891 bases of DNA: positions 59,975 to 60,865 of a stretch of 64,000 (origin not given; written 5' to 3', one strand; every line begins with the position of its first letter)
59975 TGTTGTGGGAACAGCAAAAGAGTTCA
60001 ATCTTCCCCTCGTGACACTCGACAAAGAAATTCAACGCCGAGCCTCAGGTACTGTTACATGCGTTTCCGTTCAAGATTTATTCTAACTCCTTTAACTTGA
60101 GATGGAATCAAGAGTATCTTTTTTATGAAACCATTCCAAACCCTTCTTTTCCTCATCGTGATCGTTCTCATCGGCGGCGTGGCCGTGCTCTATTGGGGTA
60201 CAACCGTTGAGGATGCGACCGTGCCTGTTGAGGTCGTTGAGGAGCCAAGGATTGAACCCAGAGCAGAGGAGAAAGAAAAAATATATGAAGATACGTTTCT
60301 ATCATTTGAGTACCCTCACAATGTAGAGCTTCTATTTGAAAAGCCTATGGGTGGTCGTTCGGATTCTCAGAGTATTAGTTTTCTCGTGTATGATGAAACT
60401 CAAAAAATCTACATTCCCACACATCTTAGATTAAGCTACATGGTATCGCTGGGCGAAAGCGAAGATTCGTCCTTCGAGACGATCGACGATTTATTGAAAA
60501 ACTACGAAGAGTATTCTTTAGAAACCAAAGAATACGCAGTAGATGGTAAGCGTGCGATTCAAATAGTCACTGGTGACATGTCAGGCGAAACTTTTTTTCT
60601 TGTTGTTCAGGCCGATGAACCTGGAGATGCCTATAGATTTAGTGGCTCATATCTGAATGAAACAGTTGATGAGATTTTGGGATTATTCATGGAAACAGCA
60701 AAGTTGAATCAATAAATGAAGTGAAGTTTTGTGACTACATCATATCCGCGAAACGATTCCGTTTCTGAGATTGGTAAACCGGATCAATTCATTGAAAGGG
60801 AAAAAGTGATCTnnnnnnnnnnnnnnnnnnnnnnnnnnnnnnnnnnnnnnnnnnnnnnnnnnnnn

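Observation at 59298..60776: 1.4-kb low-GC islet carrying a PIN-toxin module, integrated at the 3' end of asnS with duplication of the gene end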

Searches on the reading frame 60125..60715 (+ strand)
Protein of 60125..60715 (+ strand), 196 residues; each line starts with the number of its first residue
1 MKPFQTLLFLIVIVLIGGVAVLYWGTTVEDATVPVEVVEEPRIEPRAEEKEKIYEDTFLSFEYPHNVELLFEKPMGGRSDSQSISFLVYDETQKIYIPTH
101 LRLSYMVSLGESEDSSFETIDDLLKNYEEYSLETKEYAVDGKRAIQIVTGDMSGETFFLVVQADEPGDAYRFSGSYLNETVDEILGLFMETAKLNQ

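Call 5: search_protein_families(library=pfam, proteins=[window:60125-60715:+], max_evalue=0.01)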
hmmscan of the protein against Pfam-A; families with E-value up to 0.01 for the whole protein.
window:60125-60715:+ (196 aa): 0 families

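Call 15: find_encoding_contigs(protein=window:60125-60715:+, flank=10000, max_places=6)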
Protein window:60125-60715:+ (196 aa): 12 contigs read that carry it; 6 places shown.
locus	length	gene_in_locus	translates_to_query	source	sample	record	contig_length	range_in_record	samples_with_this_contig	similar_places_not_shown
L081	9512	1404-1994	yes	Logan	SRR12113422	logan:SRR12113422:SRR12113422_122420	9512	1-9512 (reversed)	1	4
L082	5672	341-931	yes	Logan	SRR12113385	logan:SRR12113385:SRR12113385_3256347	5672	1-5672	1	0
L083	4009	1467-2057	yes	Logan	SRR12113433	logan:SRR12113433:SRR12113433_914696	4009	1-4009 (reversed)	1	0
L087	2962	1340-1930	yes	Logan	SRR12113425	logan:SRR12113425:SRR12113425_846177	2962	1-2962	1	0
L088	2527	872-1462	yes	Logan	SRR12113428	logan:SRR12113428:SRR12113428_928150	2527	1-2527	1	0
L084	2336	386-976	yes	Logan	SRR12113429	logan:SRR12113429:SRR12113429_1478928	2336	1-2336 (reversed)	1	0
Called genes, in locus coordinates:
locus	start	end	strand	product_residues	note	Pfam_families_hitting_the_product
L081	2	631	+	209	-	?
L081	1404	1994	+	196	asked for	-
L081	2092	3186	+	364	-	PF01820:Dala_Dala_lig_N, PF02222:ATP-grasp (weak), PF07478:Dala_Dala_lig_C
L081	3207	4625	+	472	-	PF01336:tRNA_anti-codon, PF00152:tRNA-synt_2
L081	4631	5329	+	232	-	PF02616:SMC_ScpA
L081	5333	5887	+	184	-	PF04079:SMC_ScpB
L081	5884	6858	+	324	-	PF00768:Peptidase_S11, PF13354:Beta-lactamase2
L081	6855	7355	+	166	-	PF06695:Sm_multidrug_ex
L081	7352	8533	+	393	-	PF13439:Glyco_transf_4, PF13579:Glyco_trans_4_4 (weak), PF20706:GT4-conflict, PF00982:Glyco_transf_20 (weak), PF00534:Glycos_transf_1, PF13692:Glyco_trans_1_4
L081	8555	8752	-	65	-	PF11127:YgaP-like_TM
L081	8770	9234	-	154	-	-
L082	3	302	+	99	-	?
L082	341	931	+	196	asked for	-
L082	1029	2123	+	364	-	PF01820:Dala_Dala_lig_N, PF02222:ATP-grasp (weak), PF07478:Dala_Dala_lig_C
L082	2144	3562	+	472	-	PF01336:tRNA_anti-codon, PF00152:tRNA-synt_2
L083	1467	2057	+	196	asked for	-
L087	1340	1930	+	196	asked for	-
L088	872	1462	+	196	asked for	-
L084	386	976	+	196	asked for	-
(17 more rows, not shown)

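Call 25: search_protein_families(library=ncbifam, proteins=[window:60125-60715:+], max_evalue=1)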
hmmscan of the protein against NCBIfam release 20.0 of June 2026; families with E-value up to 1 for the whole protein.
window:60125-60715:+ (196 aa): 0 families

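Call 26: search_protein_families(library=pfam, proteins=[window:60125-60715:+], max_evalue=10)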
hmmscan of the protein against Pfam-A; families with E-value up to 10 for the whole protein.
window:60125-60715:+ (196 aa): 1 family
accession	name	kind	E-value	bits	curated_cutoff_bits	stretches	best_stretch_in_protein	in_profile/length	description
PF14283.11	CD1107-like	-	0.2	12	26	0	140-171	19-48/158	Mobile element protein CD1107-like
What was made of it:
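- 60125..60715 (+): p196: N-terminal membrane anchor plus ~145-aa extracytoplasmic domain with a PsbP/Mog1-like fold; function unknown. No Pfam or NCBIfam hit (calls 5, 25, 26).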

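Call 27: find_homologous_proteins(query=window:60125-60715:+, max_evalue=0.01)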
Query window:60125-60715:+ (196 aa): 11 proteins with E <= 0.01 among 143 candidates.
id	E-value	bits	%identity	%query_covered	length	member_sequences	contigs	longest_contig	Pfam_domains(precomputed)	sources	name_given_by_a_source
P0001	2.5e-122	424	100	100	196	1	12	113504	-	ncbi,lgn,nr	ncbi:hypothetical protein HY631_03070 [Candidatus Uhrbacteria bacterium]|nr:hypothetical protein [Ca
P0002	4.0e-96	338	80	100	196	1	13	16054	-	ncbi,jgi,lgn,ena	-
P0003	1.1e-95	337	80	100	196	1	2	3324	-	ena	-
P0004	1.0e-92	327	78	100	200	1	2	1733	-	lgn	-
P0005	5.5e-92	325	80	96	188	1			-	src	-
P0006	3.1e-61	225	58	100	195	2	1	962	-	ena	-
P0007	1.6e-58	216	57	97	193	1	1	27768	-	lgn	-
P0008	7.3e-56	207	65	76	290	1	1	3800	-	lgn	-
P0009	3.9e-53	198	52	99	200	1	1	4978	-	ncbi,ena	-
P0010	9.1e-48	181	51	99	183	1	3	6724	-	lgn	-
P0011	2.0e-43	167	55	73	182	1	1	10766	-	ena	-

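Call 28: find_encoding_contigs(protein=P0002, flank=8000, max_places=4)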
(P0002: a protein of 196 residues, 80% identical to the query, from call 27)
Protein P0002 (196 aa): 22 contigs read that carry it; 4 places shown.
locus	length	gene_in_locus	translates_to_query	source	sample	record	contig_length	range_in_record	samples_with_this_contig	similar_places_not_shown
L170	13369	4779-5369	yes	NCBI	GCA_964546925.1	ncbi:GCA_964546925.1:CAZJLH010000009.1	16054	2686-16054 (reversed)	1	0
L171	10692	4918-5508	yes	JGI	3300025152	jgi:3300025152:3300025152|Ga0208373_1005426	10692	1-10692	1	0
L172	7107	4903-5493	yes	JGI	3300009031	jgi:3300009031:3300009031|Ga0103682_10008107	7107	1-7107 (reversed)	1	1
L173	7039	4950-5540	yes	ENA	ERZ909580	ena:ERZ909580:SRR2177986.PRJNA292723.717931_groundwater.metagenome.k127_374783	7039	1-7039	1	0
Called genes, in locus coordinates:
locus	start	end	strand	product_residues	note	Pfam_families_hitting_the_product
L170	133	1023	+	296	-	PF18920:DUF5671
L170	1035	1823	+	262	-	PF04116:FA_hydroxylase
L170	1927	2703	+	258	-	PF11967:RecO_N, PF02565:RecO_C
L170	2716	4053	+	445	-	PF01336:tRNA_anti-codon, PF00152:tRNA-synt_2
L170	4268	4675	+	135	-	PF01850:PIN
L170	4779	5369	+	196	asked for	-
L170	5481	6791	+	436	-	PF01336:tRNA_anti-codon, PF00152:tRNA-synt_2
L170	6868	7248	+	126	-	PF01230:HIT (weak)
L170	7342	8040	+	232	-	PF02616:SMC_ScpA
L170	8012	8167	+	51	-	-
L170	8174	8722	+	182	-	PF04079:SMC_ScpB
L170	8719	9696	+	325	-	PF00768:Peptidase_S11, PF13354:Beta-lactamase2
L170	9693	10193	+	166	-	PF06695:Sm_multidrug_ex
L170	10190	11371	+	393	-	PF13439:Glyco_transf_4, PF13579:Glyco_trans_4_4, PF20706:GT4-conflict, PF00982:Glyco_transf_20 (weak), PF00534:Glycos_transf_1, PF13692:Glyco_trans_1_4, PF13524:Glyco_trans_1_2 (weak)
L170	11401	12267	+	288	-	PF00892:EamA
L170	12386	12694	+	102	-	-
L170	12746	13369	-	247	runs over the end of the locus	PF00005:ABC_tran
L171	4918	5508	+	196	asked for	-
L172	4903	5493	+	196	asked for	-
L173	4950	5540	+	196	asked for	-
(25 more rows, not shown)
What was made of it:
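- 60125..60715 (+): 80% aa identity to the homologue in L170-173 at the same locus (calls 27, 28).
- L170-173 have asnS-orf-PIN-hairpin-p196-aspS2 (call 28).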

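Call 29: find_encoding_contigs(protein=P0007, flank=8000, max_places=3)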
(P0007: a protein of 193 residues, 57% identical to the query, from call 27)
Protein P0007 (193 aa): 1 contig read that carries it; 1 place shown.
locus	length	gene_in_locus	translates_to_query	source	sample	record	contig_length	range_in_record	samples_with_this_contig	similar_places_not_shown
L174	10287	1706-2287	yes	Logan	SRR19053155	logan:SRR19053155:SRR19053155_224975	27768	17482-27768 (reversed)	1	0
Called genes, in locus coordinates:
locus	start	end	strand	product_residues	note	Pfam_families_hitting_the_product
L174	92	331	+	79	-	-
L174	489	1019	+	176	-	PF08002:DUF1697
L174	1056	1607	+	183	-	PF01872:RibD_C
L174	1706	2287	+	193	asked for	-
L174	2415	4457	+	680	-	-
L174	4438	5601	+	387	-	PF04138:GtrA_DPMS_TM, PF00535:Glycos_transf_2, PF10111:Glyco_tranf_2_2, PF13641:Glyco_tranf_2_3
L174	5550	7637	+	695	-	PF26626:DUF8201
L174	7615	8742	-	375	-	PF00535:Glycos_transf_2, PF26629:GT2_TM_C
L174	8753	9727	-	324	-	PF01073:3Beta_HSD, PF01370:Epimerase, PF02719:Polysacc_synt_2, PF04321:RmlD_sub_bind, PF05368:NmrA (faint), PF13460:NAD_binding_10 (weak), PF16363:GDP_Man_Dehyd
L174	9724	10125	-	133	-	PF04138:GtrA_DPMS_TM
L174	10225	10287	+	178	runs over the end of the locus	-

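Call 45: find_related_loci(query=window:60125-60715:+, collection=viral_contigs, flank=5000)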
Query window:60125-60715:+ (196 aa) in viral_contigs; peptide patterns used: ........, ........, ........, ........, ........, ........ (x = any residue, [..] = any of these).
12 stretches matched a pattern, but none encodes a relative of the query by tblastn (E <= 1e-3).

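Call 63: predict_structure(alignment_id=A2)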
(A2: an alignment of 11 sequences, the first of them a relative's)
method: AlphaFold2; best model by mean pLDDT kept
length: 196 residues; sequences in the alignment: 11
mean_pLDDT: 77.4   pTM: 0.67
mean pLDDT of the five models: 77.4, 76.6, 75.4, 70.1, 42.5
residues with pLDDT >= 90: 92; 70-90: 42; 50-70: 26; < 50: 36
segments of 3 or more residues with pLDDT < 50: 1-3, 15-46
pLDDT, mean of each block of 10 residues (from residue 1): 50 49 38 38 50 92 95 69 93 94 90 82 90 92 91 77 89 91 95 88
secondary structure, 60 per line:
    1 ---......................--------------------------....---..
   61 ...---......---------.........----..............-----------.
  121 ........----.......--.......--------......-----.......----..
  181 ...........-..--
elements in order: H4-25 E52-55 E59-63 E67-72 E82-90 E95-108 H120-128 E133-139 E142-148 E157-162 E168-174 H179-191

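Call 65: fold_search(model_id=the predicted structure, library=pdb)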
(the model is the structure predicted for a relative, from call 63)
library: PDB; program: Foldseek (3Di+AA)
matches with E <= 10: 716; with E <= 0.001: 1
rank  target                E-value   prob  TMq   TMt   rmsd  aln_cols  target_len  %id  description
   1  2lnj_MODEL_1_A        9.5e-04  1.00  0.37  0.42  14.3       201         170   14  Solution Structure of Cyanobacterial PsbP (CyanoP) from Synechocystis sp. PCC 6803 (released 2012-06-06)
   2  8z9d_P                2.6e-03  1.00  0.39  0.40   9.9       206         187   12  cryo-EM structure of PSII-LHCII megacomplex from spinach (released 2024-11-13)
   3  9grx_0                3.0e-03  1.00  0.37  0.43   7.1       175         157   18  NDH-PSI-LHCI supercomplex from S. oleracea (released 2025-02-12)
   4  2vu4                  3.4e-03  1.00  0.39  0.48   6.7       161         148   14  Structure of PsbP protein from Spinacia oleracea at 1.98 A resolution (released 2009-07-21)
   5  4rti                  4.0e-03  1.00  0.40  0.43   6.8       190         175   13  The crystal structure of PsbP from Spinacia oleracea (released 2015-03-11)
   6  1v2b_A                4.2e-03  1.00  0.37  0.46   7.2       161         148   14  Crystal Structure of PsbP Protein in the Oxygen-Evolving Complex of Photosystem II from Higher Plants (released 2004-05-18)
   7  1v2b_B                8.7e-03  0.99  0.40  0.48   6.8       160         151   13  Crystal Structure of PsbP Protein in the Oxygen-Evolving Complex of Photosystem II from Higher Plants (released 2004-05-18)
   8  3hlz_A                9.2e-03  0.99  0.36  0.28  10.0       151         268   14  Crystal structure of BT_1490 (NP_810393.1) from BACTEROIDES THETAIOTAOMICRON VPI-5482 at 1.50 A resolution (released 2009-06-16)
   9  5xnl_P                1.8e-02  0.99  0.41  0.43   9.7       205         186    9  Structure of stacked C2S2M2-type PSII-LHCII supercomplex from Pisum sativum (released 2017-09-20)
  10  4rth_B                2.5e-02  0.97  0.39  0.44   6.9       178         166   10  The crystal structure of PsbP from Zea mays (released 2015-03-11)
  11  4rth_A                3.3e-02  0.97  0.38  0.43   6.9       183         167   10  The crystal structure of PsbP from Zea mays (released 2015-03-11)
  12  1qqs_A                5.7e-02  0.14  0.15  0.16  15.7       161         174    9  NEUTROPHIL GELATINASE ASSOCIATED LIPOCALIN HOMODIMER (released 2000-04-21)
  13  7u5c_C                5.7e-02  0.10  0.12  0.04  16.4       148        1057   11  Cryo-EM structure of human CST bound to DNA polymerase alpha-primase in a recruitment state (released 2022-05-18)
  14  2czu_A                6.0e-02  0.23  0.15  0.18  15.4       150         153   10  lipocalin-type prostaglandin D synthase (released 2006-10-03)
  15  4mvl_A                6.0e-02  0.21  0.16  0.18  16.3       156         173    8  Crystal structure of an engineered lipocalin (Anticalin H1GA) in complex with the Alzheimer amyloid peptide Abeta1-40 (released 2015-08-12)
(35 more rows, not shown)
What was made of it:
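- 60125..60715 (+): Foldseek hits to PsbP/CyanoP have E ~1e-3 and TM ~0.4 (calls 63, 65).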
